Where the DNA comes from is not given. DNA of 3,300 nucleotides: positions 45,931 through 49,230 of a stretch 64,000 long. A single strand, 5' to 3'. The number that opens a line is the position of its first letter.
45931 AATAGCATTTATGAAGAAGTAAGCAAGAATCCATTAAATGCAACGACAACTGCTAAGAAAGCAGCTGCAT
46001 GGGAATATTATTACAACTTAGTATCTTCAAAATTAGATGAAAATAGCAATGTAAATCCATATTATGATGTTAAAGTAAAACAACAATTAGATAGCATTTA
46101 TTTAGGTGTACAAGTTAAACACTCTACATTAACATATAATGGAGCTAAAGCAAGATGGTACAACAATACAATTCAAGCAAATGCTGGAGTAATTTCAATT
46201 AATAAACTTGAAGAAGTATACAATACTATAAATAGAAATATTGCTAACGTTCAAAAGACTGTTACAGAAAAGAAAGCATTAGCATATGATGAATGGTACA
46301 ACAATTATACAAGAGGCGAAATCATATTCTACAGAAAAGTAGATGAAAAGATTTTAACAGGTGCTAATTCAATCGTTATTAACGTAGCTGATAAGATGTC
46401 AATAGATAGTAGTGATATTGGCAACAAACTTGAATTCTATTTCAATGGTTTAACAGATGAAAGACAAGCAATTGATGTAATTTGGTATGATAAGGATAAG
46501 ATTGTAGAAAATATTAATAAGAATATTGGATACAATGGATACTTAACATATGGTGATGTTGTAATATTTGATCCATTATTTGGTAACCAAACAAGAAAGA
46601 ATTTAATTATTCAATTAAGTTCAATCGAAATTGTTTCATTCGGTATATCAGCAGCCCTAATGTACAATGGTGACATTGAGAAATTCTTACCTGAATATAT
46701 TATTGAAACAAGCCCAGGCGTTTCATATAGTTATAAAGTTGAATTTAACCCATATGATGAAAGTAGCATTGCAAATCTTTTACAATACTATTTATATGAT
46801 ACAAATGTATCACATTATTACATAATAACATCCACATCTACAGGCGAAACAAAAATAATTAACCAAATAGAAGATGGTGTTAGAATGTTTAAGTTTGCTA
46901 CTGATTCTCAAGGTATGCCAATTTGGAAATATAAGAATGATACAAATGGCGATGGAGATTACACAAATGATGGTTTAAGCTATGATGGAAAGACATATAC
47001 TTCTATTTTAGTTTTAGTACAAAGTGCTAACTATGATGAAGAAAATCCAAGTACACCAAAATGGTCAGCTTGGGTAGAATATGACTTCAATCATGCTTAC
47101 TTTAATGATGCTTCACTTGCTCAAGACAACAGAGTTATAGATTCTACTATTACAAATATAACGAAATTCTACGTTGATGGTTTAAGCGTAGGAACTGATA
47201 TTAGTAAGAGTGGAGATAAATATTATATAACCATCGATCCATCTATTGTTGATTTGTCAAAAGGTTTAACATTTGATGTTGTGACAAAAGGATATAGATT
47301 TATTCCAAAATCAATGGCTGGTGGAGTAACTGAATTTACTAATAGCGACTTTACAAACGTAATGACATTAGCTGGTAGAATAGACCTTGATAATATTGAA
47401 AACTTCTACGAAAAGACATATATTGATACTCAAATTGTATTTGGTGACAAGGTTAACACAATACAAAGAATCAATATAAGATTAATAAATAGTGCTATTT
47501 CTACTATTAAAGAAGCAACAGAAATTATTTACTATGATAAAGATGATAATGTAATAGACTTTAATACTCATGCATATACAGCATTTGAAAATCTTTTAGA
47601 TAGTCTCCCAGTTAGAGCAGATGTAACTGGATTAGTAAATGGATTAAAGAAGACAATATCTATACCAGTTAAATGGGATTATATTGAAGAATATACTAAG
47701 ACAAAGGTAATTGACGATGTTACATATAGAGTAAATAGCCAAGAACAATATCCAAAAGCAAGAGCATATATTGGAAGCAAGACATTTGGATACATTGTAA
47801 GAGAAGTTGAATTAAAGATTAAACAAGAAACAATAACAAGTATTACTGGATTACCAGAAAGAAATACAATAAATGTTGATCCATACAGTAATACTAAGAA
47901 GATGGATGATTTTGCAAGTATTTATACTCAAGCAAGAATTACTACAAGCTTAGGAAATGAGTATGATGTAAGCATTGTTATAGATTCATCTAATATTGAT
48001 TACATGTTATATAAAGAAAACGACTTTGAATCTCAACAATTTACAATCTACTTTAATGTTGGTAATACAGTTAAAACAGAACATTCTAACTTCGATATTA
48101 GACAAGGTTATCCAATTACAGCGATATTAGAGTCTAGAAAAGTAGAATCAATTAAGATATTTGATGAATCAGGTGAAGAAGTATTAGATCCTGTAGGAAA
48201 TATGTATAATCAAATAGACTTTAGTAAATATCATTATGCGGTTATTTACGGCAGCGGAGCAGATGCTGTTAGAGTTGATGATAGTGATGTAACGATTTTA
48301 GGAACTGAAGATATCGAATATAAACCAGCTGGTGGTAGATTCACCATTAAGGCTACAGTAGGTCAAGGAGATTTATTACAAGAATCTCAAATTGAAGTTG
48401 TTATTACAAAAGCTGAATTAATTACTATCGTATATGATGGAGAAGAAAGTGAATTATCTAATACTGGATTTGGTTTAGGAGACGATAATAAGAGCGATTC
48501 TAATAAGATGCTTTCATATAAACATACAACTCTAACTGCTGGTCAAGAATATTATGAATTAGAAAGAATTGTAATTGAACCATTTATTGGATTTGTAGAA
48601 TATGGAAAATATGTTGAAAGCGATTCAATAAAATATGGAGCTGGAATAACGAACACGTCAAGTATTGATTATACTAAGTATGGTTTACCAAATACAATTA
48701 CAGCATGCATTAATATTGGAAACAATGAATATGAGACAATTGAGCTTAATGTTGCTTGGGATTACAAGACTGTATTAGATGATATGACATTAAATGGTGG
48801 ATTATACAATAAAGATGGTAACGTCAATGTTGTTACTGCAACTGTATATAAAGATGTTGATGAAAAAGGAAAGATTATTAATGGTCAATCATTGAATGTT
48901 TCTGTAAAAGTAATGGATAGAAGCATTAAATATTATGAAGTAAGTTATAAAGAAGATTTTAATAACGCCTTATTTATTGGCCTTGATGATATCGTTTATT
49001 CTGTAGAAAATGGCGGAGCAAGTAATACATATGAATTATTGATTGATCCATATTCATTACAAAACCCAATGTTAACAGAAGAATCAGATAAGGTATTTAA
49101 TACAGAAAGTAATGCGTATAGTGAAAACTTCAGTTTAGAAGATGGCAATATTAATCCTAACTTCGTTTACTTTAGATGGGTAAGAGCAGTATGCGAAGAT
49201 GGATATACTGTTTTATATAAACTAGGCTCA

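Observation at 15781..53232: Single 37.45-kb ORF: a 12,483-aa (~1.4 MDa) predicted lipoprotein, mostly unassignable to any family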

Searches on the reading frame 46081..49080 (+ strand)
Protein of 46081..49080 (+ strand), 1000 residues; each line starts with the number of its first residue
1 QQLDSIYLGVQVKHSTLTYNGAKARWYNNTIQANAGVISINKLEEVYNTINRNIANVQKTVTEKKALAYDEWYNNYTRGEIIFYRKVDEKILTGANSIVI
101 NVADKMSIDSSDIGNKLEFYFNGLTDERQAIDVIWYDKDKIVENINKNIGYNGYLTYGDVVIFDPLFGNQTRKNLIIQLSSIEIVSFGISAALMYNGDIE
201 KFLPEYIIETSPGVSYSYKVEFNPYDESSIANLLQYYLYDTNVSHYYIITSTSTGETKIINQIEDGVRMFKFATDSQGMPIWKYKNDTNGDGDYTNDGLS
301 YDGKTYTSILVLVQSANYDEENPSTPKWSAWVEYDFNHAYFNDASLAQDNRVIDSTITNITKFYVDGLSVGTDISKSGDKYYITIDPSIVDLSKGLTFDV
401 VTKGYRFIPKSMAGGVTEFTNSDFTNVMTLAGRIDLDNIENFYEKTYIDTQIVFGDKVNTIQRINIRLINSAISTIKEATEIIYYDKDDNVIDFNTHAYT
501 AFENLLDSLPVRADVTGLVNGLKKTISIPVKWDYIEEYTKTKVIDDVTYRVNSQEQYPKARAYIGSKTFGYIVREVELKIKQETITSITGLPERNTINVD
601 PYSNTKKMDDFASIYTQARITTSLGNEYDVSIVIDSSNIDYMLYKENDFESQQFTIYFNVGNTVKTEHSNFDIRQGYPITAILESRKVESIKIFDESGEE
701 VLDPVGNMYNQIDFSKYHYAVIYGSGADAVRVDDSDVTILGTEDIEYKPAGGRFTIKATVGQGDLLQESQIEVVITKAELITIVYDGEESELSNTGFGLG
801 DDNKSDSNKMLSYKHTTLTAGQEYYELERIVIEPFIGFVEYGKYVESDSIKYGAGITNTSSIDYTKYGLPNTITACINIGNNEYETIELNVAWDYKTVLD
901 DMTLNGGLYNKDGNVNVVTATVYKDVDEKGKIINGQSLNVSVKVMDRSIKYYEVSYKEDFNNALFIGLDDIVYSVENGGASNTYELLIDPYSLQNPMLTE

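Call 79: search_protein_families(library=pfam, proteins=[window:46081-49080:+], max_evalue=5)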
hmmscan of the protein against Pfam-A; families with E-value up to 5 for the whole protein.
window:46081-49080:+ (1000 aa): 2 families
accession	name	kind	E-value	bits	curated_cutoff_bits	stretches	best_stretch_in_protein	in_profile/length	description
PF10922.13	T7-like_gp12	-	0.064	14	22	1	58-88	17-47/85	Bacteriophage T7-like, gene 1.2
PF07532.17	Big_4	-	0.19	11.7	22.1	1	865-896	12-39/59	Bacterial Ig-like domain (group 4)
